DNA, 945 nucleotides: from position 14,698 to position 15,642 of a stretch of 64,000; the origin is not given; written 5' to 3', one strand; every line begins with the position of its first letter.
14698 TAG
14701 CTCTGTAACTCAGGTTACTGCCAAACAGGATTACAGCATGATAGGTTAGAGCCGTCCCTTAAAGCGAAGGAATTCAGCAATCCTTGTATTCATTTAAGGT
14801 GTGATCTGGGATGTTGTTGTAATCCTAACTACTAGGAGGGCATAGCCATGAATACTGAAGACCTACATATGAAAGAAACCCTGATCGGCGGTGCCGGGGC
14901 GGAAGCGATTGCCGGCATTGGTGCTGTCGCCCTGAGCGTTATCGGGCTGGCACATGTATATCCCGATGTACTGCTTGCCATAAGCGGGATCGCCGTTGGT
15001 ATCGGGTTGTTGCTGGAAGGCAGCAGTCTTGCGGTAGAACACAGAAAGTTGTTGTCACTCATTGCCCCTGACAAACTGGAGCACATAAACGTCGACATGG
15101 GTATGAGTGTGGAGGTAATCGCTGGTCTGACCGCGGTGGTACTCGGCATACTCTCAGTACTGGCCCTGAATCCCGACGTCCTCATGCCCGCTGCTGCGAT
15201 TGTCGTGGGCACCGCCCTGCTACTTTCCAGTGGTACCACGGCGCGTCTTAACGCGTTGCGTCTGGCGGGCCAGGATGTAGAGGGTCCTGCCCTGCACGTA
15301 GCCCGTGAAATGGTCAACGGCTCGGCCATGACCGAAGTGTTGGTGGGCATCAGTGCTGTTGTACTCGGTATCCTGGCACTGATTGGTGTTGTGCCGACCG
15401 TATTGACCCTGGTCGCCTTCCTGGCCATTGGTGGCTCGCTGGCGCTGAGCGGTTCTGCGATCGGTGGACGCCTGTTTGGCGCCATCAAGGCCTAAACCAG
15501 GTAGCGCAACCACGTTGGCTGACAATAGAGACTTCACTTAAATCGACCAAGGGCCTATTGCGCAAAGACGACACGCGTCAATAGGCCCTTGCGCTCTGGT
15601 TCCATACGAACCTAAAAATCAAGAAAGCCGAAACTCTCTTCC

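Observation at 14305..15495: AT-rich 540-bp leader and a small membrane protein made of three tandem 2-TM repeats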

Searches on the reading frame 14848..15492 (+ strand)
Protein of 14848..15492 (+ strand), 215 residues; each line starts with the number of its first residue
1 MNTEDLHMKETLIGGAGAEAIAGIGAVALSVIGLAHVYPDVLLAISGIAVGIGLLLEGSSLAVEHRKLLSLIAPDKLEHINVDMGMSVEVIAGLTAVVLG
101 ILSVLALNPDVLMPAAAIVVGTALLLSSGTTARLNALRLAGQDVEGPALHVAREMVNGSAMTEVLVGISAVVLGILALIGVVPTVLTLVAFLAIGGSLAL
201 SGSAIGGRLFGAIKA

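Call 4: search_protein_families(library=pfam, proteins=[window:14848-15492:+], max_evalue=1)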
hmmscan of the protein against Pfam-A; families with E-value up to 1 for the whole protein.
window:14848-15492:+ (215 aa): 0 families

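Call 5: search_protein_families(library=ncbifam, proteins=[window:14848-15492:+], max_evalue=1)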
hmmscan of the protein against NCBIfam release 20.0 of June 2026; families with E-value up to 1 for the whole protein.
window:14848-15492:+ (215 aa): 1 family
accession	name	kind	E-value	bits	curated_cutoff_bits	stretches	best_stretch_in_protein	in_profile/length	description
NF045475.1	Opp3C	equivalog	0.3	10.2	450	0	84-124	163-203/328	oligopeptide ABC transporter permease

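Call 7: find_homologous_proteins(query=window:14848-15492:+)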
Query window:14848-15492:+ (215 aa): 177 proteins with E <= 0.001 among 8000 candidates; the best 120 are listed.
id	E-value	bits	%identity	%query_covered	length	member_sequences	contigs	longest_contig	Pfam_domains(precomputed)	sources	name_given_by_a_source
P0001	2.7e-116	404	100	100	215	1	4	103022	-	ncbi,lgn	-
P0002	9.6e-114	396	98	100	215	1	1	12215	-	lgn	-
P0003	1.2e-94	334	83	100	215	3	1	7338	-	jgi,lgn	-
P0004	3.2e-88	313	75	100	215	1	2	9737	-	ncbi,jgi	jgi:hypothetical protein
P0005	3.6e-88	313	77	100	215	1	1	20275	-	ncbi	ncbi:MAG: hypothetical protein P8Y64_08870 [Gammaproteobacteria bacterium]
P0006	1.0e-87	311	77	100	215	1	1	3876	-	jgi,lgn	jgi:hypothetical protein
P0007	2.4e-86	307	75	100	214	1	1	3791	-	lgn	-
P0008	3.7e-85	303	74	99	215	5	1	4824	-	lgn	-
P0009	9.8e-84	298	74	100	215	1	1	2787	-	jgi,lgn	jgi:hypothetical protein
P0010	8.5e-83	295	73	100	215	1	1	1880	-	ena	-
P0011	9.5e-83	295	74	100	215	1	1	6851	-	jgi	-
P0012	6.4e-80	286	71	100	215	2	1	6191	-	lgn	-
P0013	3.4e-79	283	68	100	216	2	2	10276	-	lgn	-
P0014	3.1e-77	277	67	100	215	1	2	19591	-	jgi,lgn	-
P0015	6.3e-73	263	66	100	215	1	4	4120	-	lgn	-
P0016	5.0e-69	250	64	100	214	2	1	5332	-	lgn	-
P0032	2.0e-32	131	44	95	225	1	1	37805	-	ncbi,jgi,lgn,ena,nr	ncbi:MAG TPA: hypothetical protein VFC63_25710 [Blastocatellia bacterium]|nr:hypothetical protein [B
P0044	6.8e-29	119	46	85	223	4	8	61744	-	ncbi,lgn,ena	-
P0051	4.5e-28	117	39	99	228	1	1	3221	-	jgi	jgi:UPF0716 family protein affecting phage T7 exclusion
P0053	7.9e-28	116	39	98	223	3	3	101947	-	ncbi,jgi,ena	jgi:hypothetical protein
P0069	2.0e-24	105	40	97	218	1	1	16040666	-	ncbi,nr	ncbi:Hypothetical protein A7982_05370 [Minicystis rosea]|nr:Hypothetical protein A7982_05370 [Minicy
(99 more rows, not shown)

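Call 9: find_encoding_contigs(protein=P0001, flank=6000, max_places=4)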
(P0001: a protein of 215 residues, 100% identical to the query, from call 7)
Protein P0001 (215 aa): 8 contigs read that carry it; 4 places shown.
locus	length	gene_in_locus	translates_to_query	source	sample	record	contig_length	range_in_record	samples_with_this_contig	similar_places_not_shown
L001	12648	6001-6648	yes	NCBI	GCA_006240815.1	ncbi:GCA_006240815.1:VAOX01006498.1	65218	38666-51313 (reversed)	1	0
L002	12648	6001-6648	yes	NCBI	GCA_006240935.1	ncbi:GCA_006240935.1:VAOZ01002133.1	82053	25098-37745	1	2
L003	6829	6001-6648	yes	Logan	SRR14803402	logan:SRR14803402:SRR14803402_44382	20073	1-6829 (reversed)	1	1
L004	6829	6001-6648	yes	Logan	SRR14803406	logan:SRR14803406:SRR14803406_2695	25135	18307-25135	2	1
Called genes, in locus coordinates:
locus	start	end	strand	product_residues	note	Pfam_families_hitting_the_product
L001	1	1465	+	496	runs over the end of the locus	-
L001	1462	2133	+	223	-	-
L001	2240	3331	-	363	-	-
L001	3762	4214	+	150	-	PF06853:DUF1249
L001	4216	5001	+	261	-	PF08238:Sel1, PF05036:SPOR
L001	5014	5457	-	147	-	-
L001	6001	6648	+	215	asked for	-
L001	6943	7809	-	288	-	PF01135:PCMT (weak), PF01209:Ubie_methyltran, PF13847:Methyltransf_31, PF08241:Methyltransf_11, PF08242:Methyltransf_12, PF13649:Methyltransf_25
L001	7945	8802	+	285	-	PF00126:HTH_1, PF25213:HVO_A0261_N (weak), PF03466:LysR_substrate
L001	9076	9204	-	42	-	-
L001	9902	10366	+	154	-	PF00383:dCMP_cyt_deam_1, PF14437:MafB19-deam, PF14439:Bd3614-deam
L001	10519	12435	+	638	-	PF00005:ABC_tran, PF00006:ATP-synt_ab (faint), PF03193:RsgA_GTPase (faint), PF12848:ABC_tran_Xtn, PF00005:ABC_tran, PF02463:SMC_N (weak), PF13191:AAA_16 (weak), PF16326:ABC_tran_CTD, +9 more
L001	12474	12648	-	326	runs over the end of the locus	PF11583:AurF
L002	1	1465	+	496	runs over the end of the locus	-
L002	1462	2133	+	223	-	-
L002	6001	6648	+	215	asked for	-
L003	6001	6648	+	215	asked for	-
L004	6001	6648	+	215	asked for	-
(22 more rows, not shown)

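Call 13: search_solved_structures(query=A1, max_evalue=10, show_alignments=2)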
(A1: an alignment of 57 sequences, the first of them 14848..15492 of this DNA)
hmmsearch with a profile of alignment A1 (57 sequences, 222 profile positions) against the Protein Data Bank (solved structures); distinct sequences matched with E-value up to 10: 1.
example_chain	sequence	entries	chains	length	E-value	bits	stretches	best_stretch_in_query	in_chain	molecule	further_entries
4tqu_N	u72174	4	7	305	1.2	11.4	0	99-131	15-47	AlgM2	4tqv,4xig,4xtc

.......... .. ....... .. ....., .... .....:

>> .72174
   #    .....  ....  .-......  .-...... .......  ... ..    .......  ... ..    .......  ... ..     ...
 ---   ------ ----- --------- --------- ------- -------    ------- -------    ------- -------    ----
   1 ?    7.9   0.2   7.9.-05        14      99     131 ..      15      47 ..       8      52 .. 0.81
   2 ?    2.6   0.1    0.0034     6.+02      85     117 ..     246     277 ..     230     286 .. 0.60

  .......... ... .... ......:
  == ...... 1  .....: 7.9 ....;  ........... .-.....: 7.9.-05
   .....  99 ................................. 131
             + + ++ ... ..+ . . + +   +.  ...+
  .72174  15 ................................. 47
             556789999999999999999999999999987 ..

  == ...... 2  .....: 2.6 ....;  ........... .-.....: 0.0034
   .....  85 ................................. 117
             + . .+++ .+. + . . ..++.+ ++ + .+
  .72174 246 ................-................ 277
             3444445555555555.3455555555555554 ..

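Call 14: search_protein_families(library=pfam, alignment_id=A1, max_evalue=1)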
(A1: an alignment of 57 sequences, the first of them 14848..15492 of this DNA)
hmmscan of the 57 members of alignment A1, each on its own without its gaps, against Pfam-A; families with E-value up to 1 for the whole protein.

A. member 1, window:14848-15492:+ (215 aa): 0 families

B. families by the number of members that match (of 57 scanned): 33 families (the first 25 are shown)
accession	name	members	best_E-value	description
PF13273.12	DUF4064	3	0.0011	Protein of unknown function (DUF4064)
PF04123.18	DUF373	3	0.21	Domain of unknown function (DUF373)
PF03599.22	CdhD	2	0.12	CO dehydrogenase/acetyl-CoA synthase delta subunit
PF10270.14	MMgT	2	0.14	Membrane magnesium transporter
PF04228.19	Zn_peptidase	2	0.21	Putative neutral zinc metallopeptidase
PF03137.26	OATP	2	0.32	Organic Anion Transporter Polypeptide (OATP) family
PF07332.16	Phage_holin_3_6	1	6.2e-05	Putative Actinobacterial Holin-X, holin superfamily III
PF24368.1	DUF7524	1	0.01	Family of unknown function (DUF7524)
PF10161.14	DDDD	1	0.015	Putative mitochondrial precursor protein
PF20990.2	DUF2207_C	1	0.023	Predicted membrane protein (DUF2207) C-terminal domain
PF04186.18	FxsA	1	0.025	FxsA cytoplasmic membrane protein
PF24456.1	RHD_RETREG1-3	1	0.034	RETREG1-3/ARL6IP-like, N-terminal reticulon-homology domain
PF24961.1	NfeD_membrane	1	0.048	NfeD integral membrane domain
PF16996.10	Asp4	1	0.065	Accessory secretory protein Sec Asp4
PF07786.18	HGSNAT_cat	1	0.071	Heparan-alpha-glucosaminide N-acetyltransferase, catalytic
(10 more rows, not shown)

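Call 17: find_encoding_contigs(protein=P0005, flank=5000, max_places=2)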
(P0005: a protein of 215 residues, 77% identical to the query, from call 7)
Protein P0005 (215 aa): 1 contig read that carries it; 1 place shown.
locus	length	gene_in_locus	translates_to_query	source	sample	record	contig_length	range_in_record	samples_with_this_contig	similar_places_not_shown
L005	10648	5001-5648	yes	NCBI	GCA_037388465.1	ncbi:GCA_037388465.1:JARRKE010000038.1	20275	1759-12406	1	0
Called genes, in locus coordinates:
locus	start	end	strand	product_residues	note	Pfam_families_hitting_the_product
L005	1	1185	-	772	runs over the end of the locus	PF00009:GTP_EFTU (faint), PF01926:MMR_HSR1, PF02421:FeoB_N, PF17910:FeoB_Cyto, PF07670:Gate, PF07664:FeoB_C, PF07670:Gate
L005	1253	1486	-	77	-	PF04023:FeoA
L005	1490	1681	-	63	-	PF04023:FeoA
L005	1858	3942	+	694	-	PF02922:CBM_48, PF00128:Alpha-amylase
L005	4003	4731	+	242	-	PF00027:cNMP_binding (weak), PF13545:HTH_Crp_2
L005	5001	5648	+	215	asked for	-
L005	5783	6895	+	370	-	PF02878:PGM_PMM_I, PF02879:PGM_PMM_II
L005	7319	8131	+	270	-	PF03976:PPK2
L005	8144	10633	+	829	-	PF00690:Cation_ATPase_N, PF00122:E1-E2_ATPase, PF00702:Hydrolase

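Call 18: find_encoding_contigs(protein=P0014, flank=5000, max_places=2)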
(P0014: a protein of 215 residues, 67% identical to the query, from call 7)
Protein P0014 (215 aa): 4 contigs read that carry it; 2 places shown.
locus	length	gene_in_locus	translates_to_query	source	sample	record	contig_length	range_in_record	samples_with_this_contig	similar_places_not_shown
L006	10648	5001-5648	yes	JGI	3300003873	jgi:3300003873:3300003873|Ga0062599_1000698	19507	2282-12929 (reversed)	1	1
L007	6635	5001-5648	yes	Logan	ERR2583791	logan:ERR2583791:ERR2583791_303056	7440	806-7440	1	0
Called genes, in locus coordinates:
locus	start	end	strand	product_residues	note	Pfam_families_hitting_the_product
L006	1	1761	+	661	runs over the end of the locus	PF04773:FecR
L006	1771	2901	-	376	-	PF00266:Aminotran_5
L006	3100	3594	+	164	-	PF05239:PRC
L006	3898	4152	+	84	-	-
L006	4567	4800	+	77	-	-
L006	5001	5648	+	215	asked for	-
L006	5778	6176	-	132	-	-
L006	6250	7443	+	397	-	PF05940:NnrS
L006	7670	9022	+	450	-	PF11902:DUF3422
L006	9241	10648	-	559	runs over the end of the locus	PF00015:MCPsignal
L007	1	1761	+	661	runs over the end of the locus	PF04773:FecR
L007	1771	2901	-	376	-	PF00266:Aminotran_5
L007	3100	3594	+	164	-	PF05239:PRC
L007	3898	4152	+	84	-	-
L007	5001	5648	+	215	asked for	-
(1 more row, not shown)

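Call 20: predict_structure(alignment_id=A1)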
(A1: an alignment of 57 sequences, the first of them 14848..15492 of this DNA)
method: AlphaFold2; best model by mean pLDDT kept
length: 215 residues; sequences in the alignment: 57
mean_pLDDT: 87.1   pTM: 0.84
mean pLDDT of the five models: 87.1, 84.9, 82.4, 82.1, 81.5
residues with pLDDT >= 90: 117; 70-90: 63; 50-70: 35; < 50: 0
segments of 3 or more residues with pLDDT < 50: none
pLDDT, mean of each block of 10 residues (from residue 1): 63 79 97 98 98 93 82 62 80 98 97 98 93 83 82 87 96 98 98 96 67 54
secondary structure, 60 per line:
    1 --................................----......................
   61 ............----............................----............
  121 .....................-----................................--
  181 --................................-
elements in order: H3-34 H39-72 H77-104 H109-141 H147-178 H183-214

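Call 22: find_related_loci(query=A2, collection=genome_contigs, flank=5000)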
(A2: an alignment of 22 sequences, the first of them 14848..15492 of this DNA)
Query A2 (215 aa) in genome_contigs; peptide patterns used: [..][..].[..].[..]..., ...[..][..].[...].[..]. (x = any residue, [..] = any of these).
161 stretches matched a pattern; 2 encode a relative of the query (tblastn E <= 1e-3); 2 distinct loci.
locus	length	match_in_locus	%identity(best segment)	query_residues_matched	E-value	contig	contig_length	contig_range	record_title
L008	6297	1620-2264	83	1-215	7e-100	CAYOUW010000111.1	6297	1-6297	MAG TPA_asm: uncultured Zetaproteobacteria bacterium isolate SRP128015_co4_48 genome assembly, contig: NODE_3273_length_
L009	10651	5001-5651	55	1-214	3e-68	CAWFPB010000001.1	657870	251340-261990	MAG: uncultured Gammaproteobacteria bacterium isolate MFD05684.bin.1.113 genome assembly, contig: contig_14736, whole ge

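Call 24: search_protein_representatives(alignment_id=A1)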
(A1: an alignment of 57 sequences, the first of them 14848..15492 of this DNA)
Query: 57 sequences, 222 profile positions. Proteins with E-value up to 0.001 (for the whole library): 1819; up to 1e-10: 1443; up to 1e-30: 830. The best 150 are listed.
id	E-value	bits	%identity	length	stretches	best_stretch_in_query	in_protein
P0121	1.0e-75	270.1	-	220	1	8-221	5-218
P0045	4.3e-70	251.7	-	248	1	6-220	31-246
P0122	8.3e-70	250.7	-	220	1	8-221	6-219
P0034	2.5e-69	249.2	-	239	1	7-221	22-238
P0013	1.4e-68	246.8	-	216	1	14-221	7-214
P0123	1.8e-68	246.4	-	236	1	10-221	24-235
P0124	2.3e-68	246.0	-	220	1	1-221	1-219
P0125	5.7e-68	244.7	-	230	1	9-221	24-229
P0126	9.1e-68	244.1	-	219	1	7-220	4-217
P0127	2.1e-67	242.9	-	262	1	10-221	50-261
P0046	2.6e-67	242.6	-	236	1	1-221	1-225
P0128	3.2e-67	242.3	-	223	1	7-221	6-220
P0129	3.4e-67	242.2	-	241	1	11-220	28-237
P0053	3.8e-67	242.0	-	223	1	6-221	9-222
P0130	4.0e-67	241.9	-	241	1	9-221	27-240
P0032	5.0e-65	235.1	-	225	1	6-221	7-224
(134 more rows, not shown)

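Call 25: fold_search(model_id=the predicted structure, library=pdb)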
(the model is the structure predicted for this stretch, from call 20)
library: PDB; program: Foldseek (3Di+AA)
matches with E <= 10: 615; with E <= 0.001: 0
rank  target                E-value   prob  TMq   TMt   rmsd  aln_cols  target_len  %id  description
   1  8f6k_B                4.7e-02  0.93  0.33  0.27  12.7       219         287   10  Cryo-EM structure of a Zinc-loaded H263A/D287A mutant of the YiiP-Fab complex (released 2023-02-08)
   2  9k3k_R                6.8e-02  0.85  0.32  0.28  19.0       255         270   13  Cryo-EM structure of the unliganded human melanocortin receptor 4 (MC4R)-Gs complex (released 2025-08-06)
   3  9qzq_A                8.6e-02  0.30  0.19  0.16  19.4       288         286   14  CryoEM structure of nanodisc-reconstituted human NTCP in complex with grafted NTCP_Nb1 and NabFab (released 2025-11-05)
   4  8z8a_R                9.8e-02  0.85  0.36  0.31  14.4       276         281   10  Cryo-EM structure of the Lactate-bound human HCAR1-Gi1 complex (released 2025-10-29)
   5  7ad3_A                1.1e-01  0.98  0.47  0.37  15.8       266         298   13  Class D GPCR Ste2 dimer coupled to two G proteins (released 2020-12-09)
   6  7f53_R                1.2e-01  0.75  0.31  0.25  20.8       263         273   12  Cryo-EM structure of a-MSH-MC4R-Gs_Nb35 complex (released 2021-11-03)
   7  8uao_A                1.6e-01  1.00  0.69  0.66   4.2       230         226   11  DpHF18 filament (released 2024-04-10)
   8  9jj1_A                1.9e-01  0.66  0.29  0.22  15.2       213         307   15  Cryo-EM structure of human ZnT3 (released 2025-06-04)
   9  8qae_A                2.1e-01  0.33  0.23  0.23  16.0       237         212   10  X-ray crystal structure of a de novo designed single-chain antiparallel 6-helix alpha-helical barrel, sc-apCC-6-SLLA (released 2024-07-03)
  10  9izh_R                2.3e-01  0.72  0.35  0.27  20.4       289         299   11  Cryo-EM structure of LPA1-G13 complex with LPA (released 2025-01-01)
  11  5jdo_A                3.0e-01  0.38  0.27  0.24  28.5       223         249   15  T. congolense haptoglobin-haemoglobin receptor in complex with haemoglobin (released 2016-04-27)
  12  7ld4_R                3.3e-01  0.60  0.34  0.28  14.4       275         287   14  Cryo-EM structure of the human adenosine A1 receptor-Gi2-protein complex bound to its endogenous agonist (released 2021-09-08)
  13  6xz6_A                3.3e-01  0.23  0.22  0.22  24.0       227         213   10  Structure of the trypanosome brucei factor H receptor bound to domain D5 of bovine factor H (released 2020-03-25)
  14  4bem_J                3.4e-01  0.20  0.19  0.22  17.6       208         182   16  Crystal structure of the F-type ATP synthase c-ring from Acetobacterium woodii. (released 2014-03-26)
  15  6o7t_g                3.6e-01  0.16  0.16  0.21  15.8       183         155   16  Saccharomyces cerevisiae V-ATPase Vph1-VO (released 2019-04-03)
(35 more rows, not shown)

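Call 33: find_encoding_contigs(protein=P0053, flank=5000, max_places=1)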
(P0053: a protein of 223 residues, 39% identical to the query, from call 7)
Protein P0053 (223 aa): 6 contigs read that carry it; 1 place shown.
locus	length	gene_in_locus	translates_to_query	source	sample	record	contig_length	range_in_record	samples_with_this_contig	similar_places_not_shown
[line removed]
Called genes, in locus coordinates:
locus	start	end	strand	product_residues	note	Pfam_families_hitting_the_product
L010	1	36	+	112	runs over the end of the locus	-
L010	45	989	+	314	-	PF12770:CHAT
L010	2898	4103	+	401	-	PF00437:T2SSE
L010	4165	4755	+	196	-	PF01161:PBP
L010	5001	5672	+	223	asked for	-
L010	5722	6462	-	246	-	PF03190:Thioredox_DsbH (weak), PF13899:Thioredoxin_7, PF13098:Thioredoxin_2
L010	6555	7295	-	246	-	PF00085:Thioredoxin (faint), PF03190:Thioredox_DsbH, PF13899:Thioredoxin_7, PF13098:Thioredoxin_2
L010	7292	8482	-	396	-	PF13439:Glyco_transf_4, PF13579:Glyco_trans_4_4, PF20706:GT4-conflict, PF00534:Glycos_transf_1, PF13692:Glyco_trans_1_4, PF13524:Glyco_trans_1_2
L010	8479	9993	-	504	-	PF03808:Glyco_tran_WecG, PF01740:STAS, PF13466:STAS_2, PF01740:STAS, PF13466:STAS_2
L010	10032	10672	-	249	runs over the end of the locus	PF22624:AASDHPPT_N, PF01648:ACPS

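Call 34: find_encoding_contigs(protein=P0032, flank=5000, max_places=1)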
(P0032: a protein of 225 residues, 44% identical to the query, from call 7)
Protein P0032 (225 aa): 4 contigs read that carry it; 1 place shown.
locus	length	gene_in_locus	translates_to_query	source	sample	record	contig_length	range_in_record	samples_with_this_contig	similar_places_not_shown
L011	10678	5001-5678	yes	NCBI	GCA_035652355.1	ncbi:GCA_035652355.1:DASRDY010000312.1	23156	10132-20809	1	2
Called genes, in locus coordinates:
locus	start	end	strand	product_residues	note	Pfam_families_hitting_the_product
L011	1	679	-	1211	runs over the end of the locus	PF01074:Glyco_hydro_38N, PF09261:Alpha-mann_mid, PF07748:Glyco_hydro_38C, PF17677:Glyco_hydro38C2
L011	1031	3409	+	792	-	PF00486:Trans_reg_C, PF13429:TPR_15 (faint), PF03704:BTAD (faint), PF13414:TPR_11 (weak), PF13432:TPR_16, PF14559:TPR_19, PF13414:TPR_11, PF13432:TPR_16, +15 more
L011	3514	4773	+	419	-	PF03572:Peptidase_S41 (faint)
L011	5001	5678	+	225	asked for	-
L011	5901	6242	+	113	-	PF03551:PadR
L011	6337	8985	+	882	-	PF12704:MacB_PCD, PF02687:FtsX, PF12704:MacB_PCD, PF02687:FtsX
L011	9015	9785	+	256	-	PF13801:Metal_resist (faint), PF07813:LTXXQ (faint)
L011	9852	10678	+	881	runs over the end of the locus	PF12704:MacB_PCD, PF02687:FtsX, PF12704:MacB_PCD, PF02687:FtsX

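Call 35: find_encoding_contigs(protein=P0044, flank=5000, max_places=1)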
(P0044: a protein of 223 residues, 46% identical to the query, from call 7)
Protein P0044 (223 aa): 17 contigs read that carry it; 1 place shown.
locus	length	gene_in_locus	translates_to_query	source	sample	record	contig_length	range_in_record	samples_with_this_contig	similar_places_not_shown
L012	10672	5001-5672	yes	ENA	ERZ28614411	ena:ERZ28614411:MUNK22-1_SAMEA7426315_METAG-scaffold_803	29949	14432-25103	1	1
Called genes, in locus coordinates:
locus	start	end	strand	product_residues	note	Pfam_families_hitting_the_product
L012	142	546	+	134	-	PF04020:Phage_holin_4_2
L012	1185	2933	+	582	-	-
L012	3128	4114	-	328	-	PF01471:PG_binding_1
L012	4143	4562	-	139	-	PF19469:DUF6006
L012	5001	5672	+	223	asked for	-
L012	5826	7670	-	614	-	PF13727:CoA_binding_3, PF00106:adh_short (weak), PF01073:3Beta_HSD (weak), PF01370:Epimerase, PF02719:Polysacc_synt_2, PF04321:RmlD_sub_bind, PF16363:GDP_Man_Dehyd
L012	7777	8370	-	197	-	PF02397:Bac_transf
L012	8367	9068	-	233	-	-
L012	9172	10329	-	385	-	PF00155:Aminotran_1_2, PF01041:DegT_DnrJ_EryC1, PF01053:Cys_Met_Meta_PP (weak)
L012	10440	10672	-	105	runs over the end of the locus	-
